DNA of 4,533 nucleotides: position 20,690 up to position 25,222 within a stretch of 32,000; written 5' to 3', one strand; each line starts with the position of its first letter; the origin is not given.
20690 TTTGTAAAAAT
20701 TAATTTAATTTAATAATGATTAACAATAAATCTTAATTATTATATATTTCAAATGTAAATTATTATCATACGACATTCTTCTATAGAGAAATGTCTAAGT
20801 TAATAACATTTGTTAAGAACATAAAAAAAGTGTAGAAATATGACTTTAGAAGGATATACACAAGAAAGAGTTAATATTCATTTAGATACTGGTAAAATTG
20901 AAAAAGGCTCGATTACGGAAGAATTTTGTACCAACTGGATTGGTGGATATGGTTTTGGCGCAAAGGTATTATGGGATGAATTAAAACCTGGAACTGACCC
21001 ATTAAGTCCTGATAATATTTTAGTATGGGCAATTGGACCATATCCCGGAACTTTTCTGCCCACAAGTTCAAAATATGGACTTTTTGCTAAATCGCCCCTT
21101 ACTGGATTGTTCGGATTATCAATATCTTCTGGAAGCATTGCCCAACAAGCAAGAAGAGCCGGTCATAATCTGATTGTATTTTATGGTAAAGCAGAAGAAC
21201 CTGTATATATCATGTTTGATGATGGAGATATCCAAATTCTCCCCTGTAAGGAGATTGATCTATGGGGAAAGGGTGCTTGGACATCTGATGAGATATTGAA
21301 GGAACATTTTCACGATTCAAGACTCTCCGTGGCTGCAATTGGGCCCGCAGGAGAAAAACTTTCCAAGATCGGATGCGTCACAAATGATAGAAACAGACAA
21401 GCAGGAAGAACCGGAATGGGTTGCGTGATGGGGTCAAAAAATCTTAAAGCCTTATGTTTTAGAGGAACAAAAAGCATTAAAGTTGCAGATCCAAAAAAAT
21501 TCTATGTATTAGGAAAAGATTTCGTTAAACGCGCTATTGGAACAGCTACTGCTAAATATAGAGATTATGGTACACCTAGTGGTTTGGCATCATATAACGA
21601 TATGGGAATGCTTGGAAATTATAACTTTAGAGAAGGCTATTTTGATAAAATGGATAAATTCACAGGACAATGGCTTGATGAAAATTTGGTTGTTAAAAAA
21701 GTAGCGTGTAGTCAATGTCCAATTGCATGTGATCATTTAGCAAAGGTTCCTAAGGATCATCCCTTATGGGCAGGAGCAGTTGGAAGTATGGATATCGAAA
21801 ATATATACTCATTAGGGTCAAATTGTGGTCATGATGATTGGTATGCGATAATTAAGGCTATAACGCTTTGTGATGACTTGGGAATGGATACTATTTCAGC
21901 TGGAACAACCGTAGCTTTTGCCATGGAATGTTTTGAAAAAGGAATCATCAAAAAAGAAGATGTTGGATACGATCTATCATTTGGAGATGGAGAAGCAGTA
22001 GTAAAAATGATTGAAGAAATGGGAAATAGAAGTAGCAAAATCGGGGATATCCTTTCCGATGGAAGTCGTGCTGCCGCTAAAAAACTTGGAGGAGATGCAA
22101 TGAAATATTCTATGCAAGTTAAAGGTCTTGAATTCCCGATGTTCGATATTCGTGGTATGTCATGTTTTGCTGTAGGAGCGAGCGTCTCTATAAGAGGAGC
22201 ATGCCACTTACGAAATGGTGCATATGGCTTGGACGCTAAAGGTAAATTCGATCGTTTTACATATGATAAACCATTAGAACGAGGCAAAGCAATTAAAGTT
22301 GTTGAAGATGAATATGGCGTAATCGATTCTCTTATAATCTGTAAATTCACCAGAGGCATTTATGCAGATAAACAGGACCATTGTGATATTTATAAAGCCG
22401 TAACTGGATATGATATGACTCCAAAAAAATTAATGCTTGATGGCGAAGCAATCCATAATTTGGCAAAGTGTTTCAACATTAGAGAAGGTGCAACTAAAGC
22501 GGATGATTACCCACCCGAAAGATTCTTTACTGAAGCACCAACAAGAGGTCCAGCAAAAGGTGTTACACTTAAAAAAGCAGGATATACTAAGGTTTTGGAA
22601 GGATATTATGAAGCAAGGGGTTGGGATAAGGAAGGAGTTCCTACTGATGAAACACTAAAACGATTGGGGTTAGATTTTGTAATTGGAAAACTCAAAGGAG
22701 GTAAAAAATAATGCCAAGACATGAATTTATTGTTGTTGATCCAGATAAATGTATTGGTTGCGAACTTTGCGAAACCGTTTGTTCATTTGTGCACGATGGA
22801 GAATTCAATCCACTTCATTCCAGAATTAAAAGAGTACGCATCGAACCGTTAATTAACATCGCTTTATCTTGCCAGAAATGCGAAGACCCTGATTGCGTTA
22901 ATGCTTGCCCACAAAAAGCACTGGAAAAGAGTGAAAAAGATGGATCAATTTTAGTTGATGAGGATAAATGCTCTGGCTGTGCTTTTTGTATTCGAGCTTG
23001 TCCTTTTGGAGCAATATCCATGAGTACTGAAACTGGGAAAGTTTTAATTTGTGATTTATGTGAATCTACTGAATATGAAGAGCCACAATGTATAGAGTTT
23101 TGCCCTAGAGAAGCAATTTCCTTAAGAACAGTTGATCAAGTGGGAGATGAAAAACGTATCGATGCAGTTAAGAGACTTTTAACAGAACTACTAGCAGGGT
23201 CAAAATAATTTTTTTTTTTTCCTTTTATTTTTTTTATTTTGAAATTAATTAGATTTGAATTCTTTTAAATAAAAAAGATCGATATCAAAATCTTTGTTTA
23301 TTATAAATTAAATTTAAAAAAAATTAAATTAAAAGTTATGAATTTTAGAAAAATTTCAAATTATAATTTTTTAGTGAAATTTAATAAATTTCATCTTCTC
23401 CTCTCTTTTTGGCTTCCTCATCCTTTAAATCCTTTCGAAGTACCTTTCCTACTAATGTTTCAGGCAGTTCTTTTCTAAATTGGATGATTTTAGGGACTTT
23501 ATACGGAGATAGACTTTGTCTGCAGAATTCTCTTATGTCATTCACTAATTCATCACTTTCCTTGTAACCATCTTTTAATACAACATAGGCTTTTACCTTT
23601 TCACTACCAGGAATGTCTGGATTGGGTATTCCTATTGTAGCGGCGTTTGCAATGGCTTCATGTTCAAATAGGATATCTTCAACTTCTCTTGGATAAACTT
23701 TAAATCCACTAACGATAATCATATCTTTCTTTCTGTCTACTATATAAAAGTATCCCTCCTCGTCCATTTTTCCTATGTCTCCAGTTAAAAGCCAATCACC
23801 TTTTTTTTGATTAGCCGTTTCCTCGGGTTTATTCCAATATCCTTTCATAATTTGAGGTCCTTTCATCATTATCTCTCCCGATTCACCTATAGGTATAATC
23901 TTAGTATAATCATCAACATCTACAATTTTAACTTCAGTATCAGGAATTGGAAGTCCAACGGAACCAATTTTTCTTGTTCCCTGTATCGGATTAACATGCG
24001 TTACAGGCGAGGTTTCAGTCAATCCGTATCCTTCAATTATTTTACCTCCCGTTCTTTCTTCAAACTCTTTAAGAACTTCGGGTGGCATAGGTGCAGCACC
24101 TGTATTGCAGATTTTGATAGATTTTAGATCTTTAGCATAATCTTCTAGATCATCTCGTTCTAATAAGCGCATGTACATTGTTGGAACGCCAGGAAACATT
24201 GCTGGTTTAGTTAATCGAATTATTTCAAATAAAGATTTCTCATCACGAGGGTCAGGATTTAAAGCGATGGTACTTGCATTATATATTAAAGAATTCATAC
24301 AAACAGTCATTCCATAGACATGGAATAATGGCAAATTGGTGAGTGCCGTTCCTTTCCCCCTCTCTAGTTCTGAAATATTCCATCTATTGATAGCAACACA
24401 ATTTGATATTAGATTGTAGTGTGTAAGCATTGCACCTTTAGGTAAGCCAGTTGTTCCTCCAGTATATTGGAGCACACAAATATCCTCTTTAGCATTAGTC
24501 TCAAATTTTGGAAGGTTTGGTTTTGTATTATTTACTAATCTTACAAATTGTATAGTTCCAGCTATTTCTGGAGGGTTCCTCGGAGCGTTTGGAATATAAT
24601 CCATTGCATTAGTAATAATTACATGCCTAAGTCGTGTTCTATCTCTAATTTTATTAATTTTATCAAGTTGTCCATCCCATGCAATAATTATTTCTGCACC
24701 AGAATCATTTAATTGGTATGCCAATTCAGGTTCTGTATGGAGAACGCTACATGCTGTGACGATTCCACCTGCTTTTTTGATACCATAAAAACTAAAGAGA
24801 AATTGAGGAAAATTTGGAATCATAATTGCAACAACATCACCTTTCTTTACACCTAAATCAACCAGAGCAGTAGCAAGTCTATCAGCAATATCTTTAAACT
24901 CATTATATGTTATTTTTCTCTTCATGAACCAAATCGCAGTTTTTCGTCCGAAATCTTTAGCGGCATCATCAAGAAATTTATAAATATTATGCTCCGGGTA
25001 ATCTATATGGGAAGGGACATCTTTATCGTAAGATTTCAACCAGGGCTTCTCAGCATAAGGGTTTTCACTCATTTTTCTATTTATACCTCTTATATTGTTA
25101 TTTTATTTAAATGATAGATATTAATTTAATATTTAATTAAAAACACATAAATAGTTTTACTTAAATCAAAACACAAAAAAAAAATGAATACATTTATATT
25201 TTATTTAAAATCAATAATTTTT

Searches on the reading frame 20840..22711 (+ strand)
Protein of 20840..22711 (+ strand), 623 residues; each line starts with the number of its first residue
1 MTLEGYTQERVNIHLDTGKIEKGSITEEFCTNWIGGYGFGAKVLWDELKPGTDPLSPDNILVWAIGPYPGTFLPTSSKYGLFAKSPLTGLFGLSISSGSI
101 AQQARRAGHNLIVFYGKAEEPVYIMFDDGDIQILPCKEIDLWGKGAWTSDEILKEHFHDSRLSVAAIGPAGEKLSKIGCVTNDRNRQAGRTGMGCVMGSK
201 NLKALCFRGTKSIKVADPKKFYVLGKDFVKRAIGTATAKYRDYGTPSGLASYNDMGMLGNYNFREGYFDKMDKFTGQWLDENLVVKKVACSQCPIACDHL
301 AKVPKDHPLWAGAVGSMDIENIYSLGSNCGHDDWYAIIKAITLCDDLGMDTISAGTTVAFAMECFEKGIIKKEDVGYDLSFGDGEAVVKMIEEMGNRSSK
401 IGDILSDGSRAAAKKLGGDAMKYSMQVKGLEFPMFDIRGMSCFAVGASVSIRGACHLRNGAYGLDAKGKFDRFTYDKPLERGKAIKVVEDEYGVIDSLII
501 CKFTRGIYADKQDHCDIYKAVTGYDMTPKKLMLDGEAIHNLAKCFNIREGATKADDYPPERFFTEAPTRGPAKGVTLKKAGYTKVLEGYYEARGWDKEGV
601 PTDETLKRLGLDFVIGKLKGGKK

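Call 6: search_protein_families(library=pfam, proteins=[window:20840-22711:+], max_evalue=0.001)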
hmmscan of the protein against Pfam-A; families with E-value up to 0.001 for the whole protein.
window:20840-22711:+ (623 aa): 2 families
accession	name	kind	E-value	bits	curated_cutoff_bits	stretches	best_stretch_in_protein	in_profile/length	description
PF01314.23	AFOR_C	-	1.3e-119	400.2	27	1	237-611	17-385/385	Aldehyde ferredoxin oxidoreductase, domains 2 & 3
PF02730.20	AFOR_N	-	2.6e-61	207.3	29.8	1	11-210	4-199/199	Aldehyde ferredoxin oxidoreductase, N-terminal domain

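Call 25: search_protein_families(library=ncbifam, proteins=[window:20840-22711:+], max_evalue=0.00001)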
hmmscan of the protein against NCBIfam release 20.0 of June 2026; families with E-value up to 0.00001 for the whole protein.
window:20840-22711:+ (623 aa): 2 families
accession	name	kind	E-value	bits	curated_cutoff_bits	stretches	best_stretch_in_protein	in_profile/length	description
NF007354.0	PRK09849.1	equivalog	3.9e-59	200.9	868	2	3-236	5-234/703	aldehyde ferredoxin oxidoreductase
NF040818.1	GAPOR_Arch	equivalog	9.3e-13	47.3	1300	1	50-131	43-124/654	glyceraldehyde-3-phosphate:ferredoxin oxidoreductase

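Call 26: search_solved_structures(query=window:20840-22711:+, max_evalue=1e-10)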
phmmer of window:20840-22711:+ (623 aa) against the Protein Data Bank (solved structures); distinct sequences matched with E-value up to 1e-10: 9.
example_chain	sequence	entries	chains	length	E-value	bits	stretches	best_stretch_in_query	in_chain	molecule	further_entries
1aor_A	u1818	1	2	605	2.9e-105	356.1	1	11-611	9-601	ALDEHYDE FERREDOXIN OXIDOREDUCTASE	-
9mqx_D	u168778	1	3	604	9.5e-105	354.4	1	5-615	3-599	Aldehyde:ferredoxin oxidoreductase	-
9g7j_A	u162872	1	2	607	1.2e-101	344.1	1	12-617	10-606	Aldehyde ferredoxin oxidoreductase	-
8c0z_A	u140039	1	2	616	1.2e-97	330.9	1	6-611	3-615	Aldehyde:ferredoxin oxidoreductase,tungsten-containing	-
1b25_A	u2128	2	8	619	3.2e-94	319.6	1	11-619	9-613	PROTEIN (FORMALDEHYDE FERREDOXIN OXIDOREDUCTASE) | FORMALDEHYDE FERREDOXIN OXIDOREDUCTASE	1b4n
9q1t_A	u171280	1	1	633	3.1e-83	283.3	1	3-614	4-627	Tungsten-dependent aldehyde oxidoreductase WOR83 from Haloferax volcanii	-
6x1o_A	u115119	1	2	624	5.7e-55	189.9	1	6-614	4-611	Formaldehyde:ferredoxin oxidoreductase wor5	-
6x6u_A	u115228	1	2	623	5.8e-55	189.9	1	6-614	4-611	Formaldehyde:ferredoxin oxidoreductase wor5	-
4z3w_A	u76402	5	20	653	2.6e-54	187.8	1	12-424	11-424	Benzoyl-CoA reductase, putative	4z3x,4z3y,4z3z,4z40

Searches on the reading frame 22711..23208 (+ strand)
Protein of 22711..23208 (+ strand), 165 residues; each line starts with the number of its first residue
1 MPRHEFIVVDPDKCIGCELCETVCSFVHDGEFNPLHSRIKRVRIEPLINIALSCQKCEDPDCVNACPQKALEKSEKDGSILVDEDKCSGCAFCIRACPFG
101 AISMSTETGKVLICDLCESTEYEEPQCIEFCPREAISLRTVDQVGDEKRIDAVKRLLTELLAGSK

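Call 6: search_protein_families(library=pfam, proteins=[window:22711-23208:+], max_evalue=0.001)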
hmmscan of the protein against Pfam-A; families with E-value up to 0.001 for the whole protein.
window:22711-23208:+ (165 aa): 14 families
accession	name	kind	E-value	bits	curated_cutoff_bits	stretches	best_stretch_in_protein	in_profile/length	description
PF13247.11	Fer4_11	-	1.7e-16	60.6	26.2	1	52-138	8-97/100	4Fe-4S dicluster domain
PF12838.12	Fer4_7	-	3e-15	56.8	27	1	54-101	2-52/52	4Fe-4S dicluster domain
PF00037.32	Fer4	-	3.8e-15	55.4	21.1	2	81-103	2-24/24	4Fe-4S binding domain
PF12837.12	Fer4_6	-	4e-14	52.2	25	2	80-102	2-24/24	4Fe-4S binding domain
PF13187.11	Fer4_9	-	7.7e-11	42.3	27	3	54-102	2-52/52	4Fe-4S dicluster domain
PF13237.11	Fer4_10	-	1.3e-10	41.4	25.5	2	52-98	7-53/53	4Fe-4S dicluster domain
PF25160.1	LdpA_Fe-S-bd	-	3.5e-10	39.9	27.6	1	56-106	4-47/49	LdpA Fe-S cluster-binding domain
PF14697.11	Fer4_21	-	7.3e-10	39.3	35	1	53-104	7-59/59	4Fe-4S dicluster domain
PF12797.12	Fer4_2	-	7.8e-10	38.5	24.5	2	7-25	3-21/22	4Fe-4S binding domain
PF13484.11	Fer4_16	-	1.3e-08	35.9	30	0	54-74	2-20/66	4Fe-4S double cluster binding domain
PF12800.12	Fer4_4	-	1.6e-06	28.3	24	0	85-100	2-17/17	4Fe-4S binding domain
PF12798.12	Fer4_3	-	4.7e-06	27.5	27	0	87-101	1-15/15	4Fe-4S binding domain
PF13183.11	Fer4_8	-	0.00057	20.8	27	1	12-69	3-67/68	4Fe-4S dicluster domain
PF13534.11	Fer4_17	-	0.00066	20.6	22.2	0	13-28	1-16/61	4Fe-4S dicluster domain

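Call 25: search_protein_families(library=ncbifam, proteins=[window:22711-23208:+], max_evalue=0.00001)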
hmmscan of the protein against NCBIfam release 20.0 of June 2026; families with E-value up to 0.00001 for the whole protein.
window:22711-23208:+ (165 aa): 55 families (the best 25 are shown)
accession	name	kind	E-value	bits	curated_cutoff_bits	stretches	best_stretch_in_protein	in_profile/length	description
NF045766.1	PhenlGlyoxDHPadI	equivalog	2.7e-28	98.9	700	1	5-145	5-142/443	NADH-dependent phenylglyoxylate dehydrogenase subunit beta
TIGR02951.1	DMSO_dmsB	equivalog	3e-27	95.6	214.1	1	48-143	58-155/161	DMSO/selenate family reductase complex B subunit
NF009408.0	PRK12769.1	equivalog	5.7e-25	87.5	1003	1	5-146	3-152/659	formate-dependent uric acid utilization protein AegA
NF009451.0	PRK12809.1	equivalog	9e-24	83.7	1154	1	5-145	3-141/639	formate-dependent uric acid utilization protein YgfT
NF007382.0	PRK09898.1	equivalog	2e-22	79.7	213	1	51-118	120-187/208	ferredoxin-like protein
NF008134.0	PRK10882.1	equivalog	4e-20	72.1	263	1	50-147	109-214/329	hydrogenase 2 operon protein HybA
NF007658.0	PRK10330.1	equivalog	9e-20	70.9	260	1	5-149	3-168/181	electron transport protein HydN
NF045797.1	DsrO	equivalog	1.2e-18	67.4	200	1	48-108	97-156/235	sulfate reduction electron transfer complex DsrMKJOP subunit DsrO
TIGR03149.1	cyt_nit_nrfC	equivalog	4.4e-17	62.2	377.6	1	8-143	42-186/225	cytochrome c nitrite reductase Fe-S protein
TIGR03478.1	DMSO_red_II_bet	subfamily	6.3e-17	61.5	480.7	1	51-117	128-194/321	DMSO reductase family type II enzyme, iron-sulfur subunit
NF045715.1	sulf_resp_HmcB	equivalog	1.2e-16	60.8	420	1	52-140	105-197/307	sulfate respiration complex iron-sulfur protein HmcB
TIGR01582.1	FDH-beta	equivalog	3.9e-16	59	334.7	1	52-150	91-193/283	formate dehydrogenase subunit beta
NF038355.1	FDH3_beta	equivalog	6.3e-16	58.9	240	1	8-106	6-105/180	formate dehydrogenase FDH3 subunit beta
NF011569.0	PRK14993.1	equivalog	1.4e-15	57.4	416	1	7-134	46-181/244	tetrathionate reductase subunit TtrB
NF042979.1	EthbenzDh_ebdB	equivalog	2.5e-15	56.2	740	1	49-117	148-216/354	ethylbenzene dehydrogenase subunit beta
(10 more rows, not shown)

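Call 28: search_solved_structures(query=window:22711-23208:+, max_evalue=0.000001)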
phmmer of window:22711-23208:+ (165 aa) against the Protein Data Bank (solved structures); distinct sequences matched with E-value up to 0.000001: 27.
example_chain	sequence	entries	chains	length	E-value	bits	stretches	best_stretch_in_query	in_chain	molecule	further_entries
9mqx_E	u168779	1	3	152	5.1e-30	107.8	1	5-150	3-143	Fe-S-cluster-containing hydrogenase subunit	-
6x6u_B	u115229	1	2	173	1.9e-29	106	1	6-133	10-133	Oxidoreductase, Fe-S subunit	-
6x1o_B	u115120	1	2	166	2.8e-29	105.4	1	6-133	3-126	Oxidoreductase, Fe-S subunit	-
8c0z_C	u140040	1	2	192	6.5e-28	101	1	7-145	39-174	Iron-sulfur cluster-binding protein potential subunit of aldehyde oxidoreductase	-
7qv7_A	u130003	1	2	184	1.6e-22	83.5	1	4-108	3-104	Hydrogen dependent carbon dioxide reductase subunit HycB3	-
7qv7_B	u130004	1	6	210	1.1e-17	67.7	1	5-118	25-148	Hydrogen dependent carbon dioxide reductase subunit HycB4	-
9sw6_G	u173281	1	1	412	1.1e-16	64.4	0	80-146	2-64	Polyferredoxin protein MvhB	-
7z0s_B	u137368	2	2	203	1.3e-16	64.2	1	5-105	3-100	Formate hydrogenlyase subunit 2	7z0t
1q16_B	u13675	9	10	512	6.8e-16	61.9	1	51-131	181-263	Respiratory nitrate reductase 1 beta chain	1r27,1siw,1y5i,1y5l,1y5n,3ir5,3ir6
9sw6_H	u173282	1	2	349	9.9e-16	61.4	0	64-107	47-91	Tungsten formylmethanofuran dehydrogenase, subunit F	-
1kqf_B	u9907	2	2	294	2.4e-15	60.1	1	53-143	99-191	FORMATE DEHYDROGENASE, NITRATE-INDUCIBLE, IRON-SULFUR SUBUNIT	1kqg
4ydd_B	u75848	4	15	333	2.7e-15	59.9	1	52-146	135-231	DMSO reductase family type II enzyme, iron-sulfur subunit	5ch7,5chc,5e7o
1y4z_B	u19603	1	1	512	3.3e-15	59.7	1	51-131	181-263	Respiratory nitrate reductase 1 beta chain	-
3egw_B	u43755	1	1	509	4.7e-15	59.1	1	51-131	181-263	Respiratory nitrate reductase 1 beta chain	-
2ivf_B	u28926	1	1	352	8.3e-15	58.4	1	50-118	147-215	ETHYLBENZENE DEHYDROGENASE BETA-SUBUNIT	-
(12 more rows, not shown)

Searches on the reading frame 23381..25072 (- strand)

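Call 6: search_protein_families(library=pfam, proteins=[window:23381-25072:-], max_evalue=0.001)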
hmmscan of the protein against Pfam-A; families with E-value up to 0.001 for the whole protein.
window:23381-25072:- (563 aa): 2 families
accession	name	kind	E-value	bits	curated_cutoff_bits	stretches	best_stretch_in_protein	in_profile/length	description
PF00501.34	AMP-binding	-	2e-95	320.3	29.9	1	35-413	2-384/384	AMP-binding enzyme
PF13193.12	AMP-binding_C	-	2.3e-17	64.1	24.5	1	463-543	1-76/76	AMP-binding enzyme C-terminal domain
